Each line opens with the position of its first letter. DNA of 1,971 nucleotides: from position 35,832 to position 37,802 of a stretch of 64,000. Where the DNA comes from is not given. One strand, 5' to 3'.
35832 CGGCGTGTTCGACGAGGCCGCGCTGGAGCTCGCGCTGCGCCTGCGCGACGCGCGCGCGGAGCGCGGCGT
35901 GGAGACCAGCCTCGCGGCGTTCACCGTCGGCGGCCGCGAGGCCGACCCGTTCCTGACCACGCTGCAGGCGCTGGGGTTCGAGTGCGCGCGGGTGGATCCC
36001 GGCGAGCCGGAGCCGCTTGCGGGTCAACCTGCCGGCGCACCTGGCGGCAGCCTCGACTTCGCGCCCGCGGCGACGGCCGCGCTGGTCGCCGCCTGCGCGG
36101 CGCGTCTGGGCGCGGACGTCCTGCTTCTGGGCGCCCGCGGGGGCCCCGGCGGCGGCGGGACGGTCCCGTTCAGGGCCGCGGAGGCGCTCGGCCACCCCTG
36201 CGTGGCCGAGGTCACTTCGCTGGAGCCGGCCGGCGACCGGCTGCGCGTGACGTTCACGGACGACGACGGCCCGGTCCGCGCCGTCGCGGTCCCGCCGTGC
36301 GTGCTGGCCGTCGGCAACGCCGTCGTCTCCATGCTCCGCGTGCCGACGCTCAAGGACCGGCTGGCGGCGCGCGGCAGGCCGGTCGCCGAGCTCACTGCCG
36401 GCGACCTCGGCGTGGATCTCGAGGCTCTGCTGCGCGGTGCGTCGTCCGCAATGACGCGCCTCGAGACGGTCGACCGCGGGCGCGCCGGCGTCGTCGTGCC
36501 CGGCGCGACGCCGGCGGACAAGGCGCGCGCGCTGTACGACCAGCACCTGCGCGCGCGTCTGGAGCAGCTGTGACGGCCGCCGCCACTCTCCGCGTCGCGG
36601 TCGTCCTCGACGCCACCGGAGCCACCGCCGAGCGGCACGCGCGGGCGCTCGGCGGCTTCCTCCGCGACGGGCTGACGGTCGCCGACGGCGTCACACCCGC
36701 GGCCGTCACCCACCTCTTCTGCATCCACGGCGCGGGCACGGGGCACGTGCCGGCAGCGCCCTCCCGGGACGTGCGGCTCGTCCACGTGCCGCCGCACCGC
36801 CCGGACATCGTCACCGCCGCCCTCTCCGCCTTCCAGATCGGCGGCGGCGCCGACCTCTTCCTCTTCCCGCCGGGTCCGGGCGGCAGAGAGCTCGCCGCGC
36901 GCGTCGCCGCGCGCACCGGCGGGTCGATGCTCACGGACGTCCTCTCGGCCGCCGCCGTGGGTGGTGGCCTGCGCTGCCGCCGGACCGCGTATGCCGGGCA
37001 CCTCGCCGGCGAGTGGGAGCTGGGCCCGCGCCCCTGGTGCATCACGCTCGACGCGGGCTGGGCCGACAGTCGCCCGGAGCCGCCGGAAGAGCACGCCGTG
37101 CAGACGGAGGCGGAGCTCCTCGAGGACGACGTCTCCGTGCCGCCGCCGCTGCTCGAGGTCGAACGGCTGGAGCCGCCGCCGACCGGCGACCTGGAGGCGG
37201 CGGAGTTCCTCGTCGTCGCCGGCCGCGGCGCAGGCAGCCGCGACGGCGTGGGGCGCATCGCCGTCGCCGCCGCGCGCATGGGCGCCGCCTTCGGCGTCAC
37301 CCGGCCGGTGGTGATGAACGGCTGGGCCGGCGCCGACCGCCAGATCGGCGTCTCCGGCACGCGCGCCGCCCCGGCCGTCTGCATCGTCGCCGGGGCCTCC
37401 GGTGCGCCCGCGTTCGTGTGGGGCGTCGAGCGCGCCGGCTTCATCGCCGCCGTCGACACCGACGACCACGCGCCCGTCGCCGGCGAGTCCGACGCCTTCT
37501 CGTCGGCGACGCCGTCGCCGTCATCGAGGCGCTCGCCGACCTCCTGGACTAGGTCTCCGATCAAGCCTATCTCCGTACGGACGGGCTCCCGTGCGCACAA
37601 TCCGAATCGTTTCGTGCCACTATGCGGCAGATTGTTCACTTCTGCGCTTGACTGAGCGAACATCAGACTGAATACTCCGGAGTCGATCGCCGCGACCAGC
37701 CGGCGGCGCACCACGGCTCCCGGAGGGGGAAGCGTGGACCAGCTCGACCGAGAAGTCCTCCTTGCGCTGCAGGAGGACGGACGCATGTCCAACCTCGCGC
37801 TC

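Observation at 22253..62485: Six MttB-superfamily genes in 40 kb, each with a different residue at the pyrrolysine position and its own regulator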

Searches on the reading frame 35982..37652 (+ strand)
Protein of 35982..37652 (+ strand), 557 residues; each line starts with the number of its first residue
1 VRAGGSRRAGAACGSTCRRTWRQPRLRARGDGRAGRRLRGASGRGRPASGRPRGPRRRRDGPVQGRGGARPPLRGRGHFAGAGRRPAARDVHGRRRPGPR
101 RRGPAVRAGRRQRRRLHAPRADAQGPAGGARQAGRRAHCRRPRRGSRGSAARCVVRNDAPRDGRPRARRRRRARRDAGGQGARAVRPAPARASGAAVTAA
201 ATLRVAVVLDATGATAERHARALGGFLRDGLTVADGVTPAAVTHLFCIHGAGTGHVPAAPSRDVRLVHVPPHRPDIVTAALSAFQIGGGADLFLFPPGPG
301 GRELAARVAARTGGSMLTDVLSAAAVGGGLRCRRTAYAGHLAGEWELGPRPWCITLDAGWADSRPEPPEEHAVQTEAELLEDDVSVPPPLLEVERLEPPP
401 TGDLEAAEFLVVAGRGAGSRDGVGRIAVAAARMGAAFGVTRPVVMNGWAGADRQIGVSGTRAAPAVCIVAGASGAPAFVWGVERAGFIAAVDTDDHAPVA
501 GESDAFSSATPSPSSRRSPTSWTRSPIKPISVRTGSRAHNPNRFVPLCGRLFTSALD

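Call 26: search_protein_families(library=pfam, proteins=[window:35982-37652:+])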
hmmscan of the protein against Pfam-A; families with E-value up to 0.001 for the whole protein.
window:35982-37652:+ (557 aa): 2 families
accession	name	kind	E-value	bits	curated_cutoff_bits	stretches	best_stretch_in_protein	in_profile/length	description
PF00766.25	ETF_alpha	-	7e-20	71.2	27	1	403-482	1-80/81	Electron transfer flavoprotein FAD-binding domain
PF01012.27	ETF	-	3.6e-09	37.1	26.7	1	273-372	73-168/181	Electron transfer flavoprotein domain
